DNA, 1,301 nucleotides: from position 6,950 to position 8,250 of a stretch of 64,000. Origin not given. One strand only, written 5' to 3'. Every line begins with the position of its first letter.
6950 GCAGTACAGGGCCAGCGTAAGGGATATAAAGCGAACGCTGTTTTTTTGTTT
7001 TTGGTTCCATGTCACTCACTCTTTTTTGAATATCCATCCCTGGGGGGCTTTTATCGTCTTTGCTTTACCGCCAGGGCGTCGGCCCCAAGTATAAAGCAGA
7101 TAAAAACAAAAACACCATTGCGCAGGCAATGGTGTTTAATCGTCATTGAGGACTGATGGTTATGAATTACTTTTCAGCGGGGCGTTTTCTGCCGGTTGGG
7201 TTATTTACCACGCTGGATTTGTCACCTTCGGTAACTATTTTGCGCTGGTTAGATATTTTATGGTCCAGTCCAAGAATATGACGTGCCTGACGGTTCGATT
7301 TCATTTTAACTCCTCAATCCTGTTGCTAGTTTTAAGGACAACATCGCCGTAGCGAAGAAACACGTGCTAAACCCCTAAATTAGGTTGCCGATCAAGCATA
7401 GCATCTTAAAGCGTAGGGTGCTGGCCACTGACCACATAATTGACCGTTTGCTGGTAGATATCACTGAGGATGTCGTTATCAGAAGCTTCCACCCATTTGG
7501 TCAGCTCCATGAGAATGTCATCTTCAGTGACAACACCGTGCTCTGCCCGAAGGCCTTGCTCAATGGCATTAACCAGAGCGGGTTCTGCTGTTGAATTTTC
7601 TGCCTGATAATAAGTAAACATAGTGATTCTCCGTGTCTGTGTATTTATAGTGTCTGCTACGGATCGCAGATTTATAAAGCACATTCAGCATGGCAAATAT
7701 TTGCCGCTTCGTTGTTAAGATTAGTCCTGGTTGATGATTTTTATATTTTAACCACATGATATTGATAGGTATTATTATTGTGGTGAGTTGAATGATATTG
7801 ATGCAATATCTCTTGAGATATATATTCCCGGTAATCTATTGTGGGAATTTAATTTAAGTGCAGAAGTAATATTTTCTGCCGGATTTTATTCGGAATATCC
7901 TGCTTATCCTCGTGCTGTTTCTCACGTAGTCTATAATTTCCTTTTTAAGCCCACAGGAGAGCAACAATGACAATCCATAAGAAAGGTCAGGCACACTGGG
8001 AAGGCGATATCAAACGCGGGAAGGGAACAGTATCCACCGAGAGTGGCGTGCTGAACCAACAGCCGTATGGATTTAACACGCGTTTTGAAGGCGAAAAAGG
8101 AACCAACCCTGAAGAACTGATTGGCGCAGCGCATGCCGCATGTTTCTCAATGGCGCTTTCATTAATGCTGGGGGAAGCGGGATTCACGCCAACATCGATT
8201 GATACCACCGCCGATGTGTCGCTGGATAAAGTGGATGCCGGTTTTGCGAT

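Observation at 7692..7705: Perfect 14 bp palindrome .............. in the bdm-osmC divergent promoter region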

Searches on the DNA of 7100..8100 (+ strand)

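Call 5: search_dna_similar(query=window:7300-8000:+, collection=ecoli_genomes, mode=near, max_rows=12, rows=spread)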
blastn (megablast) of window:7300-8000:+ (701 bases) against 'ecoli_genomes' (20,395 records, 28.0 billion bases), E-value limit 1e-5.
Records with a match: 5412; places in all: 5427; records where one place covers at least 80% of the query: 5393.
Genomes with a match: 5412 of 5426; with a place that covers at least 80% of the query: 5393. Places per genome that has any: lowest 1, median 1, highest 2. On chromosomes: 5423 places; on plasmids: 4.
Best place of each record, by identity: >=99% 23; 95-99% 5352; 90-95% 37.
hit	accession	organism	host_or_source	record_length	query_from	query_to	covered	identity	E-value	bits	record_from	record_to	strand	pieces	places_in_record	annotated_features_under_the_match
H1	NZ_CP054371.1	Escherichia coli strain SCU-316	Homo sapiens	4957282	1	701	100%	99.9%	0e+0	1290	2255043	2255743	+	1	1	bdm: biofilm-dependent modulation protein | osmC: peroxiredoxin OsmC | sra: stationary-phase-induced ribosome-associated protein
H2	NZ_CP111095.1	Escherichia coli strain TW14588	Lactuca sativa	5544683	1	701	100%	98.4%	0e+0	1232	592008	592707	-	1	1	bdm: biofilm-dependent modulation protein | osmC: peroxiredoxin OsmC | sra: stationary-phase-induced ribosome-associated protein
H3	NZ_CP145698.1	Escherichia coli strain S1-KEN-03-A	Homo sapiens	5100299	1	701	100%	98.1%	0e+0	1223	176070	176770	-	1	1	bdm: biofilm-dependent modulation protein | osmC: peroxiredoxin OsmC | sra: stationary-phase-induced ribosome-associated protein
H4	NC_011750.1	Escherichia coli IAI39 strain IAI39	-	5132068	1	701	100%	98.0%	0e+0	1216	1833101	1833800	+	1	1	bdm: biofilm-dependent modulation protein | osmC: peroxiredoxin OsmC | sra: stationary-phase-induced ribosome-associated protein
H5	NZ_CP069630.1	Escherichia coli strain ESM2.2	not applicable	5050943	1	701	100%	97.4%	0e+0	1194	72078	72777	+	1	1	bdm: biofilm-dependent modulation protein | osmC: peroxiredoxin OsmC | sra: stationary-phase-induced ribosome-associated protein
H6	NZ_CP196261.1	Escherichia coli strain AH21C082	Homo sapiens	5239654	1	701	100%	97.0%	0e+0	1175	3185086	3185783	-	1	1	bdm: biofilm-dependent modulation protein | osmC: peroxiredoxin OsmC | sra: stationary-phase-induced ribosome-associated protein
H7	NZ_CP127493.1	Escherichia coli strain PS00260.4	Homo sapiens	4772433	1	701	100%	96.6%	0e+0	1160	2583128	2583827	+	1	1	bdm: biofilm-dependent modulation protein | osmC: peroxiredoxin OsmC | sra: stationary-phase-induced ribosome-associated protein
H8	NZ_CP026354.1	Escherichia coli strain 3FA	not applicable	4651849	1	701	100%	96.3%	0e+0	1149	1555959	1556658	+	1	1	bdm: biofilm-dependent modulation protein | osmC: peroxiredoxin OsmC | sra: stationary-phase-induced ribosome-associated protein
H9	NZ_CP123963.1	Escherichia coli strain L6-21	Waterfowl manure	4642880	1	701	100%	96.3%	0e+0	1149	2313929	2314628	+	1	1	bdm: biofilm-dependent modulation protein | osmC: peroxiredoxin OsmC | sra: stationary-phase-induced ribosome-associated protein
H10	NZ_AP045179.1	Escherichia coli strain JNEC-KY203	Homo sapiens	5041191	1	701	100%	96.3%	0e+0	1149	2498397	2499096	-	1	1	bdm: biofilm-dependent modulation protein | osmC: peroxiredoxin OsmC | sra: stationary-phase-induced ribosome-associated protein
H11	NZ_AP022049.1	Escherichia coli strain WP4-S17-ESBL-08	-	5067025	1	701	100%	95.4%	0e+0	1116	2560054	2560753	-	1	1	bdm: biofilm-dependent modulation protein | osmC: peroxiredoxin OsmC | sra: stationary-phase-induced ribosome-associated protein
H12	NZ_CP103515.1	Escherichia coli strain 5444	Homo sapiens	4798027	669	701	5%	100.0%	4e-6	62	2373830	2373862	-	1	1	osmC: peroxiredoxin OsmC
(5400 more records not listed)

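Call 40: search_dna_similar(query=window:7684-7713:+, collection=ecoli_genomes, mode=near, max_evalue=10, max_rows=10, rows=spread)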
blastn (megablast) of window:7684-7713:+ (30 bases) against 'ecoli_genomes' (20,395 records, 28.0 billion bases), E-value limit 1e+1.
Records with a match: 4797; places in all: 4798; records where one place covers at least 80% of the query: 4797.
Genomes with a match: 4797 of 5426; with a place that covers at least 80% of the query: 4797. Places per genome that has any: lowest 1, median 1, highest 2. On chromosomes: 4794 places; on plasmids: 4.
Best place of each record, by identity: >=99% 4797.
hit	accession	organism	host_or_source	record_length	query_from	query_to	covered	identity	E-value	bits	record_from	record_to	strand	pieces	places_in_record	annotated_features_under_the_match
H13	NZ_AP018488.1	Escherichia coli O157:H7 strain PV15-279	Homo sapiens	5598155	1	30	100%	100.0%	1e-6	57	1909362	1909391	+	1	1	none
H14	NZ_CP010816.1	Escherichia coli strain BL21 (TaKaRa)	NA(common laboratory strain)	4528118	1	30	100%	100.0%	1e-6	57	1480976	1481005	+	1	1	none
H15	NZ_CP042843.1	Escherichia coli strain JME67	not applicable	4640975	1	30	100%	100.0%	1e-6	57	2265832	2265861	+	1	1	none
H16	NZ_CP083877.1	Escherichia coli strain NDM4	Homo sapiens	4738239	1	30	100%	100.0%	1e-6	57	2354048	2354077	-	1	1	none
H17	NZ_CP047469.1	Escherichia coli strain DY612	pig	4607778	1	30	100%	100.0%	1e-6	57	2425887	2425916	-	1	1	none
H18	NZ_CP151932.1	Escherichia coli strain 8178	Mus musculus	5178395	1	30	100%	100.0%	1e-6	57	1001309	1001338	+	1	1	none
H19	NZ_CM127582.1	Escherichia coli strain 19AR1321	Homo sapiens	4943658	1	30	100%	100.0%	1e-6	57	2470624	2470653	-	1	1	none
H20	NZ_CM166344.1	Escherichia coli strain CH4804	Homo sapiens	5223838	1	30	100%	100.0%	1e-6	57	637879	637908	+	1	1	none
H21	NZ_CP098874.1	Escherichia coli strain CUVET19-2242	Canis lupus familiaris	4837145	1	30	100%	100.0%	1e-6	57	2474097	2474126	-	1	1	none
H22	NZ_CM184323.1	Escherichia coli strain ES9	Aquarana catesbeiana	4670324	1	28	93%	100.0%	1e-5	53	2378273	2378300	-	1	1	none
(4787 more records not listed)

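Call 41: search_dna_similar(query=window:7676-7721:+, collection=ecoli_genomes, mode=distant, max_evalue=0.01, max_rows=40, rows=spread)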
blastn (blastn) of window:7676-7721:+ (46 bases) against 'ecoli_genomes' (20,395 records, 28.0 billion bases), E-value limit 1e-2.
Records with a match: 5403; places in all: 5404; records where one place covers at least 80% of the query: 5402.
Genomes with a match: 5403 of 5426; with a place that covers at least 80% of the query: 5402. Places per genome that has any: lowest 1, median 1, highest 2. On chromosomes: 5400 places; on plasmids: 4.
Best place of each record, by identity: >=99% 4745; 95-99% 658.
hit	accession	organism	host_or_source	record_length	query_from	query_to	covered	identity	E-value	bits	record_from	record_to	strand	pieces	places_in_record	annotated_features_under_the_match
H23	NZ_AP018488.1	Escherichia coli O157:H7 strain PV15-279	Homo sapiens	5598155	1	46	100%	100.0%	2e-14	84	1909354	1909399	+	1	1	none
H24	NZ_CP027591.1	Escherichia coli strain 2014C-3011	Homo sapiens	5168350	1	46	100%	100.0%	2e-14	84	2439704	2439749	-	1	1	none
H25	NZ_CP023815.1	Escherichia coli strain IMT16316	wild bird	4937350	1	46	100%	100.0%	2e-14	84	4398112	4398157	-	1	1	none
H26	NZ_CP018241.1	Escherichia coli strain 319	missing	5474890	1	46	100%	100.0%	2e-14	84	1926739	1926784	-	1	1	none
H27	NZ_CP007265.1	Escherichia coli strain ST540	-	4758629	1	46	100%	100.0%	2e-14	84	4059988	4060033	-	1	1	none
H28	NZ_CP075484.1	Escherichia coli strain NT1N25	pig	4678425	1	46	100%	100.0%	2e-14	84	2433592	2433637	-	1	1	none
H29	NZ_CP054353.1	Escherichia coli strain SCU-172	Homo sapiens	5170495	1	46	100%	100.0%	2e-14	84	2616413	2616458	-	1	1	none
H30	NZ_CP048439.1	Escherichia coli strain NBRC 3301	human feces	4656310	1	46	100%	100.0%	2e-14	84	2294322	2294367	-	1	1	none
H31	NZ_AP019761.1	Escherichia coli O111:H- strain 110512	Homo sapiens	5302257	1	46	100%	100.0%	2e-14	84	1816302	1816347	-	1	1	none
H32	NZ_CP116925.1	Escherichia coli strain MLI104K2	Homo sapiens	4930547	1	46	100%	100.0%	2e-14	84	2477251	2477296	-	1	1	none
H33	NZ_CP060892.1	Escherichia coli strain EC22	Homo sapiens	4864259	1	46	100%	100.0%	2e-14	84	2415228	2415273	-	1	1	none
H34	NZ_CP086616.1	Escherichia coli strain RIVM_C039629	Homo sapiens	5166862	1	46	100%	100.0%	2e-14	84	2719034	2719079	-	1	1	none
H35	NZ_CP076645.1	Escherichia coli strain MSI001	Mus musculus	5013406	1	46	100%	100.0%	2e-14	84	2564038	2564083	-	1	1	none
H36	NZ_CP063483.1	Escherichia coli strain EM03-18-08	not applicable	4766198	1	46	100%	100.0%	2e-14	84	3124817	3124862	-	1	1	none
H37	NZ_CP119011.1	Escherichia coli strain CE0007a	Bos taurus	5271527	1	46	100%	100.0%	2e-14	84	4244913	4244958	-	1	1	none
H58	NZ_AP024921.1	Escherichia coli O145:H28 strain 12E115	Homo sapiens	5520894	1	46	100%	97.8%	8e-13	80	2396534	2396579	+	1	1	none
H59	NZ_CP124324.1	Escherichia coli strain AVS0536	wastewater treatment plant efflux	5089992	1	46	100%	97.8%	8e-13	80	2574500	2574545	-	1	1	none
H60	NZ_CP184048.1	Escherichia coli strain 1442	Homo sapiens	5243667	1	46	100%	97.8%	8e-13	80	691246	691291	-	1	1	none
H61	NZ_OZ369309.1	Escherichia coli strain Esc13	not applicable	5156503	1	46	100%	97.8%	8e-13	80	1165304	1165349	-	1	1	none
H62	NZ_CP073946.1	Escherichia coli strain MB51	Poultry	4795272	1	26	57%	100.0%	1e-3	48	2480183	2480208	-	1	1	none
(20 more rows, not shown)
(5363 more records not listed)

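Call 42: get_annotated_region(hit=H58, flank=60)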
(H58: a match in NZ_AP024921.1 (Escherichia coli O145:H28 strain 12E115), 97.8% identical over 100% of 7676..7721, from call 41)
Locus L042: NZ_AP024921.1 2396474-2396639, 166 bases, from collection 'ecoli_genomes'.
description: Escherichia coli O145:H28 strain 12E115 chromosome, complete genome
organism: Escherichia coli O145:H28 strain 12E115 (NCBI taxid 1078034)
replicon: chromosome; assembly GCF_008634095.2
host: Homo sapiens; source: -; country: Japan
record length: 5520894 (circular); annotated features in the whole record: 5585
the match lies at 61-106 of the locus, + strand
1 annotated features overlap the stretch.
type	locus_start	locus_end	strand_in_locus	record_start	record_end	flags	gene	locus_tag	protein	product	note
CDS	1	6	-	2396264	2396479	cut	bdm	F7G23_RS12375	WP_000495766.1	biofilm-dependent modulation protein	-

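Call 43: get_annotated_region(hit=H59, flank=60)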
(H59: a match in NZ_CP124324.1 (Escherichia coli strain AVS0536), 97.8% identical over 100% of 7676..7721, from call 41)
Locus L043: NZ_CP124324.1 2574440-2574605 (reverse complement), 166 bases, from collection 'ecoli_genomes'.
description: Escherichia coli strain AVS0536 chromosome, complete genome
organism: Escherichia coli strain AVS0536 (NCBI taxid 562)
replicon: chromosome; assembly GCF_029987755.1
host: -; source: wastewater treatment plant efflux; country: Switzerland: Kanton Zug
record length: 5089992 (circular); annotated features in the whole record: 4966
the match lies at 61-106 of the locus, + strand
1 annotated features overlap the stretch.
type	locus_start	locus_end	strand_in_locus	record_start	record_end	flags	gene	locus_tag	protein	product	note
CDS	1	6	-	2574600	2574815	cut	bdm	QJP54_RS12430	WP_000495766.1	biofilm-dependent modulation protein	-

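Call 44: get_annotated_region(hit=H60, flank=60)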
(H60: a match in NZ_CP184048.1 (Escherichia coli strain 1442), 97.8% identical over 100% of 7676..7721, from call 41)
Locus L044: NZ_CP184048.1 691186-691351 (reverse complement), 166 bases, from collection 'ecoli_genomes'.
description: Escherichia coli strain 1442 chromosome, complete genome
organism: Escherichia coli strain 1442 (NCBI taxid 562)
replicon: chromosome; assembly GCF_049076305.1
host: Homo sapiens; source: missing; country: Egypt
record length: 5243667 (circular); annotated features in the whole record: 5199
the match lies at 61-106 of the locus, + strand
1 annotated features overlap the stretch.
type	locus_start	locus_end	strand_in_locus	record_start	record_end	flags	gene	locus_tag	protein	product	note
CDS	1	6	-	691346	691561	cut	bdm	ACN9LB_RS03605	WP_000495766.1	biofilm-dependent modulation protein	-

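Call 45: get_annotated_region(hit=H61, flank=60)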
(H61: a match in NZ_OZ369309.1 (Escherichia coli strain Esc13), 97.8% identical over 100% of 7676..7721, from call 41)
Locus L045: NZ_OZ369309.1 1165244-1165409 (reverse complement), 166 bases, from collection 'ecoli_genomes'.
description: Escherichia coli strain Esc13 isolate Esc13 chromosome 1, complete sequence
organism: Escherichia coli strain Esc13 (NCBI taxid 562)
replicon: chromosome; assembly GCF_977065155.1
host: not applicable; source: not applicable; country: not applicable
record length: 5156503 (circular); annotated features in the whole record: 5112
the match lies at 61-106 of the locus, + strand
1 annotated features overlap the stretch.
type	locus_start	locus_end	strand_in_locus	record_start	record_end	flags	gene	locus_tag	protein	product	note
CDS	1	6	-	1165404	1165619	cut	bdm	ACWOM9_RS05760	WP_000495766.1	biofilm-dependent modulation protein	-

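Call 46: get_annotated_region(hit=H62, flank=80)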
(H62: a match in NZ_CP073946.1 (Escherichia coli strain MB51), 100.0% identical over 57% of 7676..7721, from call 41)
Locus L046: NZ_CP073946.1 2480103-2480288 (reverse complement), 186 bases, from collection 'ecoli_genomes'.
description: Escherichia coli strain MB51 chromosome, complete genome
organism: Escherichia coli strain MB51 (NCBI taxid 562)
replicon: chromosome; assembly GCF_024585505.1
host: Poultry; source: Cloacal sample; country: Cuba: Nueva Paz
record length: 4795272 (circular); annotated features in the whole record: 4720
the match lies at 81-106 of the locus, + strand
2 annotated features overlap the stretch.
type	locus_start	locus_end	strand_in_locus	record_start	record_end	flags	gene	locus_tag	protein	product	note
CDS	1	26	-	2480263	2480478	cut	bdm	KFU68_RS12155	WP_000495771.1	biofilm-dependent modulation protein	-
CDS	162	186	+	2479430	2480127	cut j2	-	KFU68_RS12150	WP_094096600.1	IS1-like element IS1A family transposase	programmed frameshift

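Call 57: search_rna_families(source=window, start=7100, end=8100, threshold=evalue, max_evalue=1)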
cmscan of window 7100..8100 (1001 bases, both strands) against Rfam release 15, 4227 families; matches with E-value up to 1: 3.
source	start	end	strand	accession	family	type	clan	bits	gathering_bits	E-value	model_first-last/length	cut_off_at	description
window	7104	7167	-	RF02618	SSRC34_2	Gene; sRNA;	-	24.5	48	0.17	1-125/125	no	Streptococcus sRNA 34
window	7101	7147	-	RF03815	mir-3051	Gene; miRNA;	-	21.4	100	0.76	1-77/77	no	mir-3051 microRNA precursor family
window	7447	7536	+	RF00765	mir-337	Gene; miRNA;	-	20.6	80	0.15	1-93/93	no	mir-337 microRNA precursor family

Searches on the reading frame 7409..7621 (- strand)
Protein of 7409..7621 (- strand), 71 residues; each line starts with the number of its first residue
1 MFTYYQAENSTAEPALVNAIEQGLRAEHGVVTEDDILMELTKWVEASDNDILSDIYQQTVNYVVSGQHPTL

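Call 16: find_related_loci(query=window:7409-7621:-, collection=genome_contigs, flank=1500)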
Query seq(71 aa) (71 aa) in genome_contigs; peptide patterns used: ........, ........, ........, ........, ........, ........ (x = any residue, [..] = any of these).
196 stretches matched a pattern; 42 encode a relative of the query (tblastn E <= 1e-3); 40 distinct loci.
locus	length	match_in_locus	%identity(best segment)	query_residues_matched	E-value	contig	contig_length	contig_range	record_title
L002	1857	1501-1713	99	1-71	2e-45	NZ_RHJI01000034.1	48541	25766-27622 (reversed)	Escherichia sp. E1V33 1V33_34_consensus, whole genome shotgun sequence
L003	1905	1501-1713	99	1-71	2e-45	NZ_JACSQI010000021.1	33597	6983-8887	Escherichia whittamii strain Sa2BVA5 NODE_21_length_33597_cov_7.012172, whole genome shotgun sequence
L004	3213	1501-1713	97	1-71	5e-45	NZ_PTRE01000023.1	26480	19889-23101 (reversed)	Escherichia sp. MOD1-EC7003 MOD1-EC7003_23_length_26480_cov_113, whole genome shotgun sequence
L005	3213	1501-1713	93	1-71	3e-43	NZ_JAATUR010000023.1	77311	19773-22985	Escherichia coli strain SCPM-O-B-8794 23length=77311, whole genome shotgun sequence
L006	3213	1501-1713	89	1-71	5e-40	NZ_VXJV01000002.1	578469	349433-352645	Salmonella enterica subsp. diarizonae strain CCUG 30040T contig_0000002, whole genome shotgun sequence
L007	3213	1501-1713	89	1-71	5e-40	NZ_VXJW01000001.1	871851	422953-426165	Salmonella enterica subsp. arizonae strain CCUG 6322T contig_0000001, whole genome shotgun sequence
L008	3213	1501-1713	87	1-71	3e-39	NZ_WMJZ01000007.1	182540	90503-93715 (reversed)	Intestinirhabdus alba strain BIT-B35 Scaffold7, whole genome shotgun sequence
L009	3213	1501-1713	83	1-71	5e-38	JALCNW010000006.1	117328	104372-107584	MAG: Enterobacter sp. isolate UW_MP_ENTER5_1 Ga0455787_00113, whole genome shotgun sequence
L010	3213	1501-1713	83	1-71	5e-38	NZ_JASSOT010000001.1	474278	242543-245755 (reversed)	Lelliottia sp. V86_10 NODE_1_length_474278_cov_11.795791, whole genome shotgun sequence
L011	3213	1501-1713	83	1-71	5e-38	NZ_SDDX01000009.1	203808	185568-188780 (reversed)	Lelliottia nimipressuralis strain CCUG 25894 CCUG25894T_0000009, whole genome shotgun sequence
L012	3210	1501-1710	84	1-70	3e-38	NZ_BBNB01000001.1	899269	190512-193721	Citrobacter sedlakii NBRC 105722, whole genome shotgun sequence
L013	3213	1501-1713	82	1-71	1e-37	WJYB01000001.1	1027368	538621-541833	Enterobacteriaceae bacterium RIT714 1, whole genome shotgun sequence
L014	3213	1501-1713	83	1-71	2e-37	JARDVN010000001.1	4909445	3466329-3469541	Citrobacter amalonaticus strain AUH_CA_2023_1 contig_2, whole genome shotgun sequence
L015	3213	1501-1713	83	1-71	4e-37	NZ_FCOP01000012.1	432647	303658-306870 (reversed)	Pseudenterobacter timonensis strain mt20, whole genome shotgun sequence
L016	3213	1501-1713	82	1-71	1e-36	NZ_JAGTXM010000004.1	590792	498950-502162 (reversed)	Citrobacter amalonaticus strain ku-bf3 scaffold_3, whole genome shotgun sequence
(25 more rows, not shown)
